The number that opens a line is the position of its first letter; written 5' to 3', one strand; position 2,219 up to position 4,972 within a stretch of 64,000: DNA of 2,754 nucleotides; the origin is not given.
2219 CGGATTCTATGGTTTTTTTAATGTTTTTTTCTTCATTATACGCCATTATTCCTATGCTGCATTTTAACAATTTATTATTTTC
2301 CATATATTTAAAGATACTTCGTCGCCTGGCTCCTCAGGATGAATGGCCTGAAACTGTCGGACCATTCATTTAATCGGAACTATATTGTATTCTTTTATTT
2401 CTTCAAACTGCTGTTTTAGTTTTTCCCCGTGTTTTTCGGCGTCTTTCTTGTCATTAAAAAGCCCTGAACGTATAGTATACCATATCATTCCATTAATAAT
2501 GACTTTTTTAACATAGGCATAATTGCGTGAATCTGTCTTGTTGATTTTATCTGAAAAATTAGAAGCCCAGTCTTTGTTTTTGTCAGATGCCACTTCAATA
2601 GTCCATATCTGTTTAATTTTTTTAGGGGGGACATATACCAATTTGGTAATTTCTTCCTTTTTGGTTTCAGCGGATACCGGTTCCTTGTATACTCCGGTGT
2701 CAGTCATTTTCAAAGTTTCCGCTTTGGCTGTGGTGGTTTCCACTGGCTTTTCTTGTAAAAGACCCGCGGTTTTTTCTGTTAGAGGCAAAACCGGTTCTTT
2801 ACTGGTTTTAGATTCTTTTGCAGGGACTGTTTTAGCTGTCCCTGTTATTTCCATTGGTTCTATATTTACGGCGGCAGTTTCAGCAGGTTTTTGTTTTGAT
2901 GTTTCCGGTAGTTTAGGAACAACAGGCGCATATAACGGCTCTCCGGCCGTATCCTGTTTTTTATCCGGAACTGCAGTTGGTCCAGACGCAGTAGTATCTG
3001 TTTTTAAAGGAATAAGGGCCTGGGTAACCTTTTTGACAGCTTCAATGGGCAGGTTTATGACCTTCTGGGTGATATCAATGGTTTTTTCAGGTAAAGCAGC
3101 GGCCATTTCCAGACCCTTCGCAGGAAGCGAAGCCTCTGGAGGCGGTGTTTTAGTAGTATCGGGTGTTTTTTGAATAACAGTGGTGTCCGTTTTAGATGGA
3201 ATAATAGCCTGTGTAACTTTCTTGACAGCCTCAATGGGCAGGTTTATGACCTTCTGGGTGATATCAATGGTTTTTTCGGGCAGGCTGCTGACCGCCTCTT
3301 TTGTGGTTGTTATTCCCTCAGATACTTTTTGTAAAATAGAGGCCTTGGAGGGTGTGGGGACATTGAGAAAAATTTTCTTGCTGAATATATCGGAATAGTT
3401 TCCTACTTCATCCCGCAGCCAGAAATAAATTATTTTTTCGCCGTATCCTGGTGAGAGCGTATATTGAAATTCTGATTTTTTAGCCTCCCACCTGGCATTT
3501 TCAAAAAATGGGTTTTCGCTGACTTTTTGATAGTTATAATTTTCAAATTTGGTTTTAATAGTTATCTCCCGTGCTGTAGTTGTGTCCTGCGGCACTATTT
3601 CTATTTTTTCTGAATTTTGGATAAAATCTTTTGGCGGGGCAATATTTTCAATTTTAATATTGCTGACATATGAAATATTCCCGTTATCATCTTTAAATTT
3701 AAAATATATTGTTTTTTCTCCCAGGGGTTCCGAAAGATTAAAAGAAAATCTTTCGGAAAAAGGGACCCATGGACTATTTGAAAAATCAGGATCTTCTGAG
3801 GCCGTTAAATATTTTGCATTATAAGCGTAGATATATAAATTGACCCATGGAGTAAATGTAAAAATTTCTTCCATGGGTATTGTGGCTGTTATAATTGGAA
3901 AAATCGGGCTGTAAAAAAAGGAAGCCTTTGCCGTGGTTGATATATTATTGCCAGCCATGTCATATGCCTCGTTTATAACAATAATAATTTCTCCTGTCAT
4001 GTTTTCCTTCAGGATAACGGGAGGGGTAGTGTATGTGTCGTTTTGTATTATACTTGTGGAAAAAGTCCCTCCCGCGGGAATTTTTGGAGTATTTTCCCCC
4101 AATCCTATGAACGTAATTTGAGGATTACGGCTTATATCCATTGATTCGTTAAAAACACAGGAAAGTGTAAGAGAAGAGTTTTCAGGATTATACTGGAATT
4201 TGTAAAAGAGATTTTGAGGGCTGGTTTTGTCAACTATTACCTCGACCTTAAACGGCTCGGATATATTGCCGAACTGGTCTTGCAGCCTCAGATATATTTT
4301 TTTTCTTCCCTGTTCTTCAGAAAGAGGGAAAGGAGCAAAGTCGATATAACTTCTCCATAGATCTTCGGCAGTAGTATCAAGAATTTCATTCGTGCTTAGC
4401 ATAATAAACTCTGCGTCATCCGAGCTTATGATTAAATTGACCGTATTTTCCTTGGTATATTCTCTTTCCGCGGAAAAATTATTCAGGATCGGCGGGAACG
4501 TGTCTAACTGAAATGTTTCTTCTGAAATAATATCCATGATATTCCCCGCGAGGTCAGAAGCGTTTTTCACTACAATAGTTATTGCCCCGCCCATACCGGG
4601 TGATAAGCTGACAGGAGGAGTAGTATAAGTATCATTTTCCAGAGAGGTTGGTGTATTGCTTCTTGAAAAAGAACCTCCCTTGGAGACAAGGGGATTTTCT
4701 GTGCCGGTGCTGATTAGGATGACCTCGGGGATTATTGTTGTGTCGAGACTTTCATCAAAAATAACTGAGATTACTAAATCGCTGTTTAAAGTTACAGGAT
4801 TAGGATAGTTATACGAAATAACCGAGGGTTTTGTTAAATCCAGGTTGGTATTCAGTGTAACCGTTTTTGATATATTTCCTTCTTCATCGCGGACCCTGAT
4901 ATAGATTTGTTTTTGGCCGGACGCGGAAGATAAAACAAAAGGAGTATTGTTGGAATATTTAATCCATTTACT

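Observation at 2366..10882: Multiheme cytochrome fused to a parallel beta-helix, Ig-like arrays and a C-terminal SPOR-like peptidoglycan-binding domain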

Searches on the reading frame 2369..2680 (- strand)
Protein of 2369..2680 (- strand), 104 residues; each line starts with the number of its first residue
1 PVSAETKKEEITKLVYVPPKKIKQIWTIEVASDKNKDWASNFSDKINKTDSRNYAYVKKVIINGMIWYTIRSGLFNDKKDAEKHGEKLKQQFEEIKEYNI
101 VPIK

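Call 18: search_solved_structures(query=window:2369-2680:-, max_evalue=10, show_alignments=3)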
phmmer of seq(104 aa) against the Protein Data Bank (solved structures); distinct sequences matched with E-value up to 10: 7.
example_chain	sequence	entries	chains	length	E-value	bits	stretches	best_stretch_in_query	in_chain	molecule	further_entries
2lfv_A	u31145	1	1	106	0.011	19.3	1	26-86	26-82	Protein damX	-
8fbe_A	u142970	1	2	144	0.038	17.6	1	22-81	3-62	Neurotoxin complex component Orf-X1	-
8fbd_A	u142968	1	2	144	0.05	17.2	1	22-81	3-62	Neurotoxin complex component Orf-X1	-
2yo3_A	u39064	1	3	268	0.43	14.2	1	40-95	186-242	GENERAL CONTROL PROTEIN GCN4, PUTATIVE INNER MEMBRANE PROTEIN, GENERAL CONTROL PROTEIN GCN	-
4wn4_A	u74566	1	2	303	0.91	13.2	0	63-102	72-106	Pentatricopeptide repeat protein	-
4pjq_A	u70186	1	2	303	4.4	11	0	84-102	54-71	Pentatricopeptide repeat protein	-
4pjr_A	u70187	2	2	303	8.4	10.1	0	63-102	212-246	Pentatricopeptide repeat protein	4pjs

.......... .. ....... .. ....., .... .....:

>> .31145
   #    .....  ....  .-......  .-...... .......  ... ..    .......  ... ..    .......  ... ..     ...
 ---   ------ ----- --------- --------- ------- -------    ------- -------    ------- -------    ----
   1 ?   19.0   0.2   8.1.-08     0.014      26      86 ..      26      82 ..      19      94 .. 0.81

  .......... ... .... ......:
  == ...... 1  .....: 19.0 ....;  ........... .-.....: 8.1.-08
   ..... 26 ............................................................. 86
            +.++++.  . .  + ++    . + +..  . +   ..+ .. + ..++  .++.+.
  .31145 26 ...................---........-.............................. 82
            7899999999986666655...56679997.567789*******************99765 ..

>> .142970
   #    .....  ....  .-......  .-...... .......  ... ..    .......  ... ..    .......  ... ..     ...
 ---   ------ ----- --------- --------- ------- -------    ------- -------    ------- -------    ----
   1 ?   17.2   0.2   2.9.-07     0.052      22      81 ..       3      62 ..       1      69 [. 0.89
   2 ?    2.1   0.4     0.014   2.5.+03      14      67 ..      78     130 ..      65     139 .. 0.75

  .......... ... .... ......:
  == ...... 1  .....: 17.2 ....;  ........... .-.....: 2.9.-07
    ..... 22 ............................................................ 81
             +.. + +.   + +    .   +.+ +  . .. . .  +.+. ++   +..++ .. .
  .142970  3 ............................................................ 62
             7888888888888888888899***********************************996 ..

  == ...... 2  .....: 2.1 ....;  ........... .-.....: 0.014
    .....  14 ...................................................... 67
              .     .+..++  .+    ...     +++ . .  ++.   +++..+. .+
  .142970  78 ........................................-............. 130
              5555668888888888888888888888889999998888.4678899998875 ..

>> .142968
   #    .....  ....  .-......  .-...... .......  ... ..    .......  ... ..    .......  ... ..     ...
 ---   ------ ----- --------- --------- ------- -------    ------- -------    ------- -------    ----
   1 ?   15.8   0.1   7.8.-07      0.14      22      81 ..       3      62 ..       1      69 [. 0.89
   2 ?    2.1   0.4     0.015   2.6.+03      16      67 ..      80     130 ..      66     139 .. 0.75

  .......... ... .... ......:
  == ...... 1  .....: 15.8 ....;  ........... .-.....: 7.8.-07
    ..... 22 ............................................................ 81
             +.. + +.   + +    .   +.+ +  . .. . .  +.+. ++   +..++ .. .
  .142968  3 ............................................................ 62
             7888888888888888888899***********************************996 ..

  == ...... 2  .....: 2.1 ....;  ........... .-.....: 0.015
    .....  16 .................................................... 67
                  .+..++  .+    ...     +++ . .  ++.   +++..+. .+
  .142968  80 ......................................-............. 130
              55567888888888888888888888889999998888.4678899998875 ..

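Call 19: find_homologous_proteins(query=window:2369-2659:-, max_evalue=0.01)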
Query seq(97 aa): 3 candidates shared short words with the query, none scored E <= 0.01.

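Call 30: predict_structure(alignment_id=A1)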
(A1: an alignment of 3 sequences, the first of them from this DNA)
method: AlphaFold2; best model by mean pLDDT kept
length: 97 residues; sequences in the alignment: 3
mean_pLDDT: 70.3   pTM: 0.60
mean pLDDT of the five models: 70.3, 60.5, 56.0, 46.2, 39.8
residues with pLDDT >= 90: 0; 70-90: 68; 50-70: 14; < 50: 15
segments of 3 or more residues with pLDDT < 50: 1-15
pLDDT, mean of each block of 10 residues (from residue 1): 31 51 73 87 79 75 73 85 81 68
secondary structure, 60 per line:
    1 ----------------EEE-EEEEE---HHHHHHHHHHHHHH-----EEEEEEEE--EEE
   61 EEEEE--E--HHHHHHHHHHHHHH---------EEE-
elements in order: E17-19 E21-25 H29-42 E48-55 E58-65 H71-84 E94-96

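Call 32: search_protein_representatives(alignment_id=A1)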
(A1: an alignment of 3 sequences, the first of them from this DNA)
Query: 3 sequences, 90 profile positions. Proteins with E-value up to 0.001 (for the whole library): 18; up to 1e-10: 5; up to 1e-30: 2. The best 18 are listed.
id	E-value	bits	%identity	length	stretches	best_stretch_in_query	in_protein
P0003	1.5e-43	162.9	-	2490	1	1-90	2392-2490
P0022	2.7e-37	142.9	-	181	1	7-89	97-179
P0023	6.9e-30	119.1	-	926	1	7-89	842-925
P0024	3.2e-17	78.6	-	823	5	7-83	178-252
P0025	4.3e-14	68.5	-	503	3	6-86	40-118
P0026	1.1e-07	48.0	-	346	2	10-86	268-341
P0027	2.9e-06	43.4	-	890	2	13-75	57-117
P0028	1.8e-05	40.9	-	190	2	7-77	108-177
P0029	3.3e-05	40.0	-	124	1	8-77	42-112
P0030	1.3e-04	38.2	-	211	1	9-80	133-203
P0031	1.7e-04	37.8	-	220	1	7-78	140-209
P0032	1.8e-04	37.7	-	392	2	10-78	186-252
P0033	2.3e-04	37.3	-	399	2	7-82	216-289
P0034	2.4e-04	37.3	-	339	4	26-77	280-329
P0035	6.3e-04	35.9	-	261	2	11-80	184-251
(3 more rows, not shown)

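Call 68: find_related_loci(query=A1, collection=metagenome_contigs, flank=10000)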
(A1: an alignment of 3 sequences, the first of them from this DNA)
Query A1 (97 aa) in metagenome_contigs; peptide patterns used: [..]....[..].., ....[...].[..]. (x = any residue, [..] = any of these).
212 stretches matched a pattern, but none encodes a relative of the query by tblastn (E <= 1e-3).

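Call 73: search_solved_structures(query=A1, max_evalue=1, show_alignments=3)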
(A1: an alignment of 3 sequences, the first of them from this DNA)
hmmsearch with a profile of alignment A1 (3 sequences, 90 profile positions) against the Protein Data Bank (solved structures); distinct sequences matched with E-value up to 1: 5.
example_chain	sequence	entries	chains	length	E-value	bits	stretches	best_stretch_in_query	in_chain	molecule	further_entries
8fbe_A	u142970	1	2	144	0.011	19.1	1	9-70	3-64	Neurotoxin complex component Orf-X1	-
8fbd_A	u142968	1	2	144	0.022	18.1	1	9-70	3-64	Neurotoxin complex component Orf-X1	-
5dl6_A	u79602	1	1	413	0.053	16.9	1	21-62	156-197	Putative porin for vanillate trafficking (VanP)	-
2lfv_A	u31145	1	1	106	0.61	13.5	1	13-76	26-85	Protein damX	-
2yo3_A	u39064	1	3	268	0.91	12.9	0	26-82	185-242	GENERAL CONTROL PROTEIN GCN4, PUTATIVE INNER MEMBRANE PROTEIN, GENERAL CONTROL PROTEIN GCN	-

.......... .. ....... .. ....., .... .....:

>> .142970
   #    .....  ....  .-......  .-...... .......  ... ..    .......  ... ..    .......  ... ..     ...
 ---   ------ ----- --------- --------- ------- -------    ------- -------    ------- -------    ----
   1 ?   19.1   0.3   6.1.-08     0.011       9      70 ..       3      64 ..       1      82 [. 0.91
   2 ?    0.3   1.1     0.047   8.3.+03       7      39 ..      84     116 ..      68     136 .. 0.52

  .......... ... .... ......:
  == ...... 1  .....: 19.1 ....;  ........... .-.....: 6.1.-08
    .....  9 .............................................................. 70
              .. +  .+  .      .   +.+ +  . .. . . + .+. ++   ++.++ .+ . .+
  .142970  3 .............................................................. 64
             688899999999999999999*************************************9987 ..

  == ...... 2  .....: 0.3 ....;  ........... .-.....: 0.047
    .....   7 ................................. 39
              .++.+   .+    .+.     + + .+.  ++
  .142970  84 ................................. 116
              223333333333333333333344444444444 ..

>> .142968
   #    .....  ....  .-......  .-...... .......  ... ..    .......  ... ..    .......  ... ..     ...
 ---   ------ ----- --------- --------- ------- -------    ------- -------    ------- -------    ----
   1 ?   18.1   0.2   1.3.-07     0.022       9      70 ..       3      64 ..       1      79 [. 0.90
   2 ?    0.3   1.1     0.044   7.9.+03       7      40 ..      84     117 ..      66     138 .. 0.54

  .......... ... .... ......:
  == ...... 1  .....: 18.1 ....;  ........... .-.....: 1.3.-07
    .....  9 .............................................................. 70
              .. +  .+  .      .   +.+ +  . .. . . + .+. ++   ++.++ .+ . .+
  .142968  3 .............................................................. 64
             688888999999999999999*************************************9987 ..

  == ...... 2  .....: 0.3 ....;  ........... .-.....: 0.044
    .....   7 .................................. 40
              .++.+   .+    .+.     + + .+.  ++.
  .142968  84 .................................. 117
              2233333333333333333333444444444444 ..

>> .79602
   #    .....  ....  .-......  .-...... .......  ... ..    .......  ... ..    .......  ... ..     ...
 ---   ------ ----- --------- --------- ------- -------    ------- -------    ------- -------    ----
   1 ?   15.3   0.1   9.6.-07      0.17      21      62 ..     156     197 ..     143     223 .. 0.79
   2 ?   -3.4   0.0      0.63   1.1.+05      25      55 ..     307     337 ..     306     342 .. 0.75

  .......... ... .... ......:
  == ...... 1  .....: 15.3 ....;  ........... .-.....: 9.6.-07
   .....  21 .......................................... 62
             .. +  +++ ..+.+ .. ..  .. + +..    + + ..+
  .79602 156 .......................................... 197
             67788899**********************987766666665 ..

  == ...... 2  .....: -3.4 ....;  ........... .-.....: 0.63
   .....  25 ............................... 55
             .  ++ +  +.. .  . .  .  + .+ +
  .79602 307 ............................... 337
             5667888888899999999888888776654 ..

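Call 74: search_protein_families(library=pfam, proteins=[window:2369-2659:-], max_evalue=1)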
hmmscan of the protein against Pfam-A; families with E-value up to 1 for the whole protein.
seq(97 aa): 2 families
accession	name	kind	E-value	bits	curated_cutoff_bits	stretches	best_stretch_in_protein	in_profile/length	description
PF05036.18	SPOR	-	2.7e-08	34.5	21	1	18-84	4-69/76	SPOR domain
PF23447.1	DUF7128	-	0.16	12.4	25.7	1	55-79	7-33/44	Domain of unknown function (DUF7128)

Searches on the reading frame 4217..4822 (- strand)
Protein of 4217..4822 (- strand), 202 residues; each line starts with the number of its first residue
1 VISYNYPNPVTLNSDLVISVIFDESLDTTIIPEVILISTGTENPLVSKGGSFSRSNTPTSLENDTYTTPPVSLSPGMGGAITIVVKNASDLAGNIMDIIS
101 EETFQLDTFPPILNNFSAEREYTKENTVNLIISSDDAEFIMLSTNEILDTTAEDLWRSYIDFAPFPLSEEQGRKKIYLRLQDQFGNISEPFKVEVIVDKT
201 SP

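Call 63: predict_structure(alignment_id=A3)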
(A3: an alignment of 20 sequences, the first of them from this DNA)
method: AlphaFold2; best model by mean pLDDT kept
length: 202 residues; sequences in the alignment: 20
mean_pLDDT: 91.6   pTM: 0.68
mean pLDDT of the five models: 91.6, 91.0, 90.2, 88.2, 84.7
residues with pLDDT >= 90: 147; 70-90: 54; 50-70: 1; < 50: 0
segments of 3 or more residues with pLDDT < 50: none
pLDDT, mean of each block of 10 residues (from residue 1): 91 88 95 96 94 88 95 91 96 94 89 92 92 94 87 90 92 94 87 93 70
secondary structure, 60 per line:
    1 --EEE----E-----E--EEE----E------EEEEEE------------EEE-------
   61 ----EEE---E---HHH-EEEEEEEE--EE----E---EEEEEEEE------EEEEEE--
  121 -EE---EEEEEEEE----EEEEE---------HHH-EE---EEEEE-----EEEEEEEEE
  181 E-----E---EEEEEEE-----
elements in order: E3-5 E19-21 E33-38 E51-53 E65-67 E79-86 E99-106 E113-118 E127-134 E139-143 E162-166 E172-181 E191-197
